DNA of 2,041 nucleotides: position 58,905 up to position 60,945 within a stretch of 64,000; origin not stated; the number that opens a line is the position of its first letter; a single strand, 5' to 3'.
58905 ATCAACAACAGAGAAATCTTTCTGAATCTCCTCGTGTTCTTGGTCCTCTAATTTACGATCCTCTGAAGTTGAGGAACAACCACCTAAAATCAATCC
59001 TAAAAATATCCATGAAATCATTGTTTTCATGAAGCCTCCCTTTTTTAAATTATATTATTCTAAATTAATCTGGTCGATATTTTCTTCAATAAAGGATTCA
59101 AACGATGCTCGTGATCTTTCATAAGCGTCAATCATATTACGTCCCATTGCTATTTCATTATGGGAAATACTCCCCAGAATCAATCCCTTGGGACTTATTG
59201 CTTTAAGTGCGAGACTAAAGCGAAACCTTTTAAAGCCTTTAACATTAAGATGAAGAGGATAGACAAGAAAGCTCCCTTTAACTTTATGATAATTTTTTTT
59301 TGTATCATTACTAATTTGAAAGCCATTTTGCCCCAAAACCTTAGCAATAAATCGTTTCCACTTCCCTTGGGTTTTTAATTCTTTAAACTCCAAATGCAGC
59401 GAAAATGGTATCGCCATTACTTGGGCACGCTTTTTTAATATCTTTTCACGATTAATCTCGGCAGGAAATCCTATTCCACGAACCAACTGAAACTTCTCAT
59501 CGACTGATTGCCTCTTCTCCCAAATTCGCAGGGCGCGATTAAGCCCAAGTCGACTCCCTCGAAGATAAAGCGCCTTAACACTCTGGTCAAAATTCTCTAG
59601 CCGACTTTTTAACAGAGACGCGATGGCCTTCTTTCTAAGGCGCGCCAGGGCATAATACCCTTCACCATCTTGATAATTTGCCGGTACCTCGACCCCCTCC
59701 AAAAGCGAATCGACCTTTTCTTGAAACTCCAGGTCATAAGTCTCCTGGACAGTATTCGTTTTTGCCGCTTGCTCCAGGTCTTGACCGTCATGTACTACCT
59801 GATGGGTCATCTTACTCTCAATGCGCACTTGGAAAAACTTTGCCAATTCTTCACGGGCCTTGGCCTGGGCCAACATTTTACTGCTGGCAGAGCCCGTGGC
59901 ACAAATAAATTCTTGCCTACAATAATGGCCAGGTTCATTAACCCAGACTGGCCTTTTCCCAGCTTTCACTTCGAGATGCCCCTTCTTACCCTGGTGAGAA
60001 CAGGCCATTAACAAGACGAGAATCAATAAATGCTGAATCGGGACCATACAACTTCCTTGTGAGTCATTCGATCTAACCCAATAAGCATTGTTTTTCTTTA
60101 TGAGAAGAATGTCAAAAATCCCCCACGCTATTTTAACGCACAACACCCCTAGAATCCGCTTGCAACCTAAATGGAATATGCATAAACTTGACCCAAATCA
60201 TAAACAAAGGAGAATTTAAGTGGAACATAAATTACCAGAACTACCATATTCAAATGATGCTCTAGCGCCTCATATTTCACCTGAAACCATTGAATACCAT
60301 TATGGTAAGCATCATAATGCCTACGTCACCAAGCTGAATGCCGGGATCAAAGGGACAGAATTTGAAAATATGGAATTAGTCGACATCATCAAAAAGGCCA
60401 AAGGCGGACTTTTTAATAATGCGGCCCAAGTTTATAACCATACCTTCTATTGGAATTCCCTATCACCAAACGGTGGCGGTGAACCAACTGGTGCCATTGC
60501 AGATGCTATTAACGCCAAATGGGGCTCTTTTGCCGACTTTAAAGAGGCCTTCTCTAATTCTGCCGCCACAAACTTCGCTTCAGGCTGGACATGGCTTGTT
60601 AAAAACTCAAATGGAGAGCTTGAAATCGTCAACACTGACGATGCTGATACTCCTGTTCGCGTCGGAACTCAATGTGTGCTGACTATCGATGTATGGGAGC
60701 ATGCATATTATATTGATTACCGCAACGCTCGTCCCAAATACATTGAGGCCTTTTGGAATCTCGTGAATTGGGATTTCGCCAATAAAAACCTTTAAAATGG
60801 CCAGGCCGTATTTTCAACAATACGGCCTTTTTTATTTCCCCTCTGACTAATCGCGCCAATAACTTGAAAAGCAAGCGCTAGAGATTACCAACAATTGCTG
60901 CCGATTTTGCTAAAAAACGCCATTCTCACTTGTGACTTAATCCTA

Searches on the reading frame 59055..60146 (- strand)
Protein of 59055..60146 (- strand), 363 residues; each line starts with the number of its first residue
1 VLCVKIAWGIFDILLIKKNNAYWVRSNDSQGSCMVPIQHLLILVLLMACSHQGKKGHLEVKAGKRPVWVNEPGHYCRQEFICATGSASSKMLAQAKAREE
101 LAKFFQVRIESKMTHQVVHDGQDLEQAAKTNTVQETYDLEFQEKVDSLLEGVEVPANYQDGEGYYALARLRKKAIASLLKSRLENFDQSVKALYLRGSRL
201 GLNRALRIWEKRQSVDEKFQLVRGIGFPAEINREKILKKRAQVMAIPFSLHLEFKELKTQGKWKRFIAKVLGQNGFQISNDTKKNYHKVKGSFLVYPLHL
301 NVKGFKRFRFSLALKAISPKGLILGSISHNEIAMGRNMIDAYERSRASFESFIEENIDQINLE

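Call 44: search_protein_families(library=pfam, proteins=[window:59055-60146:-], max_evalue=0.001)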
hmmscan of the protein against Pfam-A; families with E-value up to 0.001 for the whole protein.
window:59055-60146:- (363 aa): 1 family
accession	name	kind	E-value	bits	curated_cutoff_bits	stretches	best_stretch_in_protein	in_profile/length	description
PF02169.21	LPP20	-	1.4e-08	35.5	25.9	1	66-170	1-96/97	LPP20 lipoprotein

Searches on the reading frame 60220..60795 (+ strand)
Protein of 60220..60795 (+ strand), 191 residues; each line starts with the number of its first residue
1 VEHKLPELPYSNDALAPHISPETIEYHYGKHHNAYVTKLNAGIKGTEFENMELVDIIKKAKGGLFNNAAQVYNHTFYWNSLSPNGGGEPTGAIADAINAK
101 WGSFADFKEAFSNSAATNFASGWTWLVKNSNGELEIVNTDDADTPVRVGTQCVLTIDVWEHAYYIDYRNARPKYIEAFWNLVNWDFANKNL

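Call 44: search_protein_families(library=pfam, proteins=[window:60220-60795:+], max_evalue=0.001)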
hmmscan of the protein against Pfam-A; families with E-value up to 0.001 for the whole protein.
window:60220-60795:+ (191 aa): 2 families
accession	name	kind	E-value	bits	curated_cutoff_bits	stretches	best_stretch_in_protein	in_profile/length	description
PF02777.23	Sod_Fe_C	-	3.7e-40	136.5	20.9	1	89-190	1-102/102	Iron/manganese superoxide dismutases, C-terminal domain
PF00081.27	Sod_Fe_N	-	5.6e-30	104.1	27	1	2-82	1-82/82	Iron/manganese superoxide dismutases, alpha-hairpin domain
